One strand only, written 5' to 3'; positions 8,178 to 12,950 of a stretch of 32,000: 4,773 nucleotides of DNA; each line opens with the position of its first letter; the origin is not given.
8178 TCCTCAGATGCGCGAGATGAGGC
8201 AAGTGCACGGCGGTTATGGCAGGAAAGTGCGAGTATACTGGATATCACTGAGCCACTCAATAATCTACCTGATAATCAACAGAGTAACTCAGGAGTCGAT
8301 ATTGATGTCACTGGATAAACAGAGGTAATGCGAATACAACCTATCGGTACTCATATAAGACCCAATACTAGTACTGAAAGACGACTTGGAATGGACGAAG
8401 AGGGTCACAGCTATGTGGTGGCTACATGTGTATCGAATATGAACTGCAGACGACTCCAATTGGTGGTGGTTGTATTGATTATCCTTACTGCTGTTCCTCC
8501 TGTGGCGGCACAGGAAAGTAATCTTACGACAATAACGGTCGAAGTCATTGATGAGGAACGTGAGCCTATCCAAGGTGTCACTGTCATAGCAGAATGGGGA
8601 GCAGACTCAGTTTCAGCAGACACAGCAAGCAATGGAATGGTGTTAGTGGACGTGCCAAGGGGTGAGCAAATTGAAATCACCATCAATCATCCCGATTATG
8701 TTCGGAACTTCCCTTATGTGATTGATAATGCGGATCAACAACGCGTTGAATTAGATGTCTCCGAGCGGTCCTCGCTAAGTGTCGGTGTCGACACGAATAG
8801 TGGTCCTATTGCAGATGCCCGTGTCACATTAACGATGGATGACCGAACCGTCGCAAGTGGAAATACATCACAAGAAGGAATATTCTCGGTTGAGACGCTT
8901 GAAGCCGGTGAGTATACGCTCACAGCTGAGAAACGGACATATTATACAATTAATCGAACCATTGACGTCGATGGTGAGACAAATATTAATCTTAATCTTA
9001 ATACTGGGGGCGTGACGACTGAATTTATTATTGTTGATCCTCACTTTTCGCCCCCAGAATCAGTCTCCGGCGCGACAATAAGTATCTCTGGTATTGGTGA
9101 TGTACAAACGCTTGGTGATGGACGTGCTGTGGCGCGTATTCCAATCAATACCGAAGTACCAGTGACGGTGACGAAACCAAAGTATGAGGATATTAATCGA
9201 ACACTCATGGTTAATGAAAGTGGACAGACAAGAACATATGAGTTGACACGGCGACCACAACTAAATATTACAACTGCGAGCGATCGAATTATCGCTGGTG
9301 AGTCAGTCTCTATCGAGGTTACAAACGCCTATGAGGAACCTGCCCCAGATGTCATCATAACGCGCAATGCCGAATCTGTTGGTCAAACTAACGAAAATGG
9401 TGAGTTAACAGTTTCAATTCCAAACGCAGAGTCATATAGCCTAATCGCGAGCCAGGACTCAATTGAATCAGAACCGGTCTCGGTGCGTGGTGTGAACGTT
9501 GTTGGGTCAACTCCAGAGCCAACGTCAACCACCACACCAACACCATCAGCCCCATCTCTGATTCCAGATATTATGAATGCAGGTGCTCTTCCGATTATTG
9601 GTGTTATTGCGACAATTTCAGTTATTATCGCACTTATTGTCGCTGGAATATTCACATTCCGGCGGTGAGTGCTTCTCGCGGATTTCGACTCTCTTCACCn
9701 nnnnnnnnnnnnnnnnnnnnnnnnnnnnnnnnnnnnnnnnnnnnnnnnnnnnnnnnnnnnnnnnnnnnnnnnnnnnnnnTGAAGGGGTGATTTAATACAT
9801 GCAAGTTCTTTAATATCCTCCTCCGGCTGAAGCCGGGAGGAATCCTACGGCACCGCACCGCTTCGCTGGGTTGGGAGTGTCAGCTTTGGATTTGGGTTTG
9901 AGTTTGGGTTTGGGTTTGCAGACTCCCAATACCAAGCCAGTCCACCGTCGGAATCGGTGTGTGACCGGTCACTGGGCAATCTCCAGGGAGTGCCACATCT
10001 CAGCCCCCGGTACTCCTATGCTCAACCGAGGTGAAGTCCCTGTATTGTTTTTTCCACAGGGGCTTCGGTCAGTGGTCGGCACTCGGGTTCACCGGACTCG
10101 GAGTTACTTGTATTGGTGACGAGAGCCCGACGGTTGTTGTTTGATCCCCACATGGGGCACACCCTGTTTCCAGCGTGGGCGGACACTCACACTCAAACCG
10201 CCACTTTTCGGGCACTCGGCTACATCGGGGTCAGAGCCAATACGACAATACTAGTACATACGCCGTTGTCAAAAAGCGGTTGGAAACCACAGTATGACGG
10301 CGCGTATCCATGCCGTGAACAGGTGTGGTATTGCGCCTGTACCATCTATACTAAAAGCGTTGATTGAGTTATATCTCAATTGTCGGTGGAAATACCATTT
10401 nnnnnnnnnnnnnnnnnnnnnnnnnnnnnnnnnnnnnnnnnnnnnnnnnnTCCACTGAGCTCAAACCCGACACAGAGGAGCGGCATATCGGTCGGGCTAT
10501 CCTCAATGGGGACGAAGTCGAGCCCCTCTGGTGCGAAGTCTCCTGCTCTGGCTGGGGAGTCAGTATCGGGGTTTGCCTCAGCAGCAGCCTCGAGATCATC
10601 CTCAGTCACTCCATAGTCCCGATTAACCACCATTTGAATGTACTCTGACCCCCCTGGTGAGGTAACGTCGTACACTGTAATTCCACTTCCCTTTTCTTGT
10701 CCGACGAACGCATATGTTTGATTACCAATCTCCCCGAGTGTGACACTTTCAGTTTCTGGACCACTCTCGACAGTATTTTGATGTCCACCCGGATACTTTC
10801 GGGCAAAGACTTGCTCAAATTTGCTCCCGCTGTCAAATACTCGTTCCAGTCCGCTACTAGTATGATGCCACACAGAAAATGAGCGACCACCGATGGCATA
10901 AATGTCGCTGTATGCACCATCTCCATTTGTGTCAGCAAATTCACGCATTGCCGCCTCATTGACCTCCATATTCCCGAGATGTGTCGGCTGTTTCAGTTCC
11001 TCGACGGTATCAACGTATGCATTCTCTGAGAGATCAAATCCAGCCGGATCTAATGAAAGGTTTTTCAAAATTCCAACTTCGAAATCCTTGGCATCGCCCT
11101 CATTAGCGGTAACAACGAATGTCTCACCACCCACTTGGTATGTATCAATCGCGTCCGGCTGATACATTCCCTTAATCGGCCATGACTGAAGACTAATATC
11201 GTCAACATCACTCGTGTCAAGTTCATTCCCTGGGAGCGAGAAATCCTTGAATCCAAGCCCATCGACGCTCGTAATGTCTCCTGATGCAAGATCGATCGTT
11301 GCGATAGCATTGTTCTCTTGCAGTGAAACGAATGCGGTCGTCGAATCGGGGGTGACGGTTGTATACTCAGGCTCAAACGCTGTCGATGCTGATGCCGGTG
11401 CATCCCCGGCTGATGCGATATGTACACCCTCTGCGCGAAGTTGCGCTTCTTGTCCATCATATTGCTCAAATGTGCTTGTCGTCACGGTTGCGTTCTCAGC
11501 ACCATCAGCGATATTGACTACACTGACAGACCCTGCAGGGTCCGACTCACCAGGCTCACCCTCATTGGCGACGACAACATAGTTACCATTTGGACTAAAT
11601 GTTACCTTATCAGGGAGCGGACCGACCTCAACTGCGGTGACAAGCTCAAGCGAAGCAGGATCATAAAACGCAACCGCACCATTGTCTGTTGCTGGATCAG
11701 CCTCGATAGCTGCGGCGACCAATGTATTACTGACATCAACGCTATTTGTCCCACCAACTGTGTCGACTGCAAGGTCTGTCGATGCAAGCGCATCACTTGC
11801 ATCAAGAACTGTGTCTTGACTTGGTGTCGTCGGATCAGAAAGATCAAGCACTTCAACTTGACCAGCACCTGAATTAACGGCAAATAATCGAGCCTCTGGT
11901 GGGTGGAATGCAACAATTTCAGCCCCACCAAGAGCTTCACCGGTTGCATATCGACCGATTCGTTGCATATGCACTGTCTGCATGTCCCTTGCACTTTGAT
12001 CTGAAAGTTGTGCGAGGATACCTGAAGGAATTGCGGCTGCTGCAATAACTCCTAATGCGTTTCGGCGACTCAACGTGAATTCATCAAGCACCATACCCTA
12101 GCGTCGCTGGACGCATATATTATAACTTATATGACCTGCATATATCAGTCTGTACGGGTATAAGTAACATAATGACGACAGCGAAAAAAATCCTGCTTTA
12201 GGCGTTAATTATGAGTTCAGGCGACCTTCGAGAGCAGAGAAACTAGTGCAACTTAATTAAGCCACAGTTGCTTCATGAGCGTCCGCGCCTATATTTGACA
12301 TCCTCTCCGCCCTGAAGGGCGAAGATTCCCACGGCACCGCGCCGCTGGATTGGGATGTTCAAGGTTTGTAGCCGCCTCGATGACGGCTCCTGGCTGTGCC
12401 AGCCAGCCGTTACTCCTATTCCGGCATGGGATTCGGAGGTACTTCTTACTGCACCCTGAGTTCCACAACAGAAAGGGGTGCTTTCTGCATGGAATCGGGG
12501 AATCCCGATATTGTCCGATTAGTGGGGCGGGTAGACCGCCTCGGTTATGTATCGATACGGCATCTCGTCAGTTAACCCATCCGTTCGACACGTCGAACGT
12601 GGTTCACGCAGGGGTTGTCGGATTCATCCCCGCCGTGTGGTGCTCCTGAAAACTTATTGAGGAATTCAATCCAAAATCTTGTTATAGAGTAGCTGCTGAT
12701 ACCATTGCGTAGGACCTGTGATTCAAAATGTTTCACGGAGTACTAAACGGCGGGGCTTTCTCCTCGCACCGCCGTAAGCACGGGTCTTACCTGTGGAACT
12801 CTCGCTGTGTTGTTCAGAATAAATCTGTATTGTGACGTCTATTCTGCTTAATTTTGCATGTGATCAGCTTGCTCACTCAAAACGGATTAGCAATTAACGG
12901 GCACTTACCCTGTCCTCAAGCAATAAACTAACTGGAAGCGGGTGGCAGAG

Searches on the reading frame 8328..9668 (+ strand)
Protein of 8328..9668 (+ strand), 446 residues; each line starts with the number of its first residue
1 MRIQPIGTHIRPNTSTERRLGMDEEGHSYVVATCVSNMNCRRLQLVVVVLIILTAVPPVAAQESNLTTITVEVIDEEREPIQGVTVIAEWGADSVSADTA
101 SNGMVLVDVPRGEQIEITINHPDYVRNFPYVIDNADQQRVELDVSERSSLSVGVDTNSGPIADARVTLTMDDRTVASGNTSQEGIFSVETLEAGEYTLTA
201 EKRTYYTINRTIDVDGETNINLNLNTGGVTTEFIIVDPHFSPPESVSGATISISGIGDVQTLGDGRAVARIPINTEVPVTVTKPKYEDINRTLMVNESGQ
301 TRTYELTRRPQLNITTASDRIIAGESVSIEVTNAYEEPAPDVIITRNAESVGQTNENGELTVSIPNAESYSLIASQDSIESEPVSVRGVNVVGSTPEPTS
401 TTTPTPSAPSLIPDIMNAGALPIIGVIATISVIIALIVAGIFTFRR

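Call 79: find_encoding_contigs(protein=window:8328-9668:+, flank=2000, max_places=6)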
Protein window:8328-9668:+ (446 aa): no gene with exactly this product is on record in the collection.

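Call 82: search_protein_families(library=pfam, proteins=[window:8328-9668:+])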
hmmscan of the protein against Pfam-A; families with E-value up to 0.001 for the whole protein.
window:8328-9668:+ (446 aa): 5 families
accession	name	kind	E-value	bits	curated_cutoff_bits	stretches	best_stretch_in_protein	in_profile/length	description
PF13620.12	CarboxypepD_reg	-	8.6e-18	64.9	32.3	1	154-224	7-81/82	Carboxypeptidase regulatory-like domain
PF13715.12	CarbopepD_reg_2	-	5.1e-09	36.5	32.2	1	155-225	7-75/88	CarboxypepD_reg-like domain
PF08308.17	PEGA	-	7.2e-07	29.5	20.8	0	188-225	29-66/71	PEGA domain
PF02369.22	Big_1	-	2.9e-05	24.5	34.9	0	59-108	11-65/93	Bacterial Ig-like domain (group 1)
PF17802.7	SpaA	-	3.8e-05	24.2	23.1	1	154-199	8-57/91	Prealbumin-like fold domain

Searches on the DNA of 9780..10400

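Call 30: search_rna_families(source=window, start=9780, end=10400, threshold=evalue, max_evalue=10)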
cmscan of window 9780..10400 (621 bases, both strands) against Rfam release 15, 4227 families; matches with E-value up to 10: 3.
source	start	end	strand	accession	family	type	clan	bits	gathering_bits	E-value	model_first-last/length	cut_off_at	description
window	10032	10066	-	RF00220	Rhino_CRE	Cis-reg;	-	16.3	45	3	22-60/86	no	Human rhinovirus internal cis-acting regulatory element (CRE)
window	9805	9887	+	RF00676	mir-127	Gene; miRNA;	-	14.1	60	4.2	1-97/97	no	mir-127 microRNA precursor family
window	10249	10291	+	RF01099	PK-IAV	Cis-reg;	-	13.6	47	7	1-48/48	no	Pseudoknot of influenza A virus gene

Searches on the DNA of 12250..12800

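Call 86: search_rna_families(source=window, start=12250, end=12800, threshold=evalue, max_evalue=1, show_alignments=1)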
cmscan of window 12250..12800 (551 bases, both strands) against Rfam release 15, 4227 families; matches with E-value up to 1: 2.
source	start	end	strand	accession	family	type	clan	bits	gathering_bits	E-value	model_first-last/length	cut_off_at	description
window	12304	12444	-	RF02656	sot0042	Gene; sRNA;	-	69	88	1.2e-17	1-174/174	no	Sense overlapping transcript RNA 0042 (sot)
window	12285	12411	-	RF00062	HgcC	Gene;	-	32.3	50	1.1e-05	1-130/130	no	HgcC family RNA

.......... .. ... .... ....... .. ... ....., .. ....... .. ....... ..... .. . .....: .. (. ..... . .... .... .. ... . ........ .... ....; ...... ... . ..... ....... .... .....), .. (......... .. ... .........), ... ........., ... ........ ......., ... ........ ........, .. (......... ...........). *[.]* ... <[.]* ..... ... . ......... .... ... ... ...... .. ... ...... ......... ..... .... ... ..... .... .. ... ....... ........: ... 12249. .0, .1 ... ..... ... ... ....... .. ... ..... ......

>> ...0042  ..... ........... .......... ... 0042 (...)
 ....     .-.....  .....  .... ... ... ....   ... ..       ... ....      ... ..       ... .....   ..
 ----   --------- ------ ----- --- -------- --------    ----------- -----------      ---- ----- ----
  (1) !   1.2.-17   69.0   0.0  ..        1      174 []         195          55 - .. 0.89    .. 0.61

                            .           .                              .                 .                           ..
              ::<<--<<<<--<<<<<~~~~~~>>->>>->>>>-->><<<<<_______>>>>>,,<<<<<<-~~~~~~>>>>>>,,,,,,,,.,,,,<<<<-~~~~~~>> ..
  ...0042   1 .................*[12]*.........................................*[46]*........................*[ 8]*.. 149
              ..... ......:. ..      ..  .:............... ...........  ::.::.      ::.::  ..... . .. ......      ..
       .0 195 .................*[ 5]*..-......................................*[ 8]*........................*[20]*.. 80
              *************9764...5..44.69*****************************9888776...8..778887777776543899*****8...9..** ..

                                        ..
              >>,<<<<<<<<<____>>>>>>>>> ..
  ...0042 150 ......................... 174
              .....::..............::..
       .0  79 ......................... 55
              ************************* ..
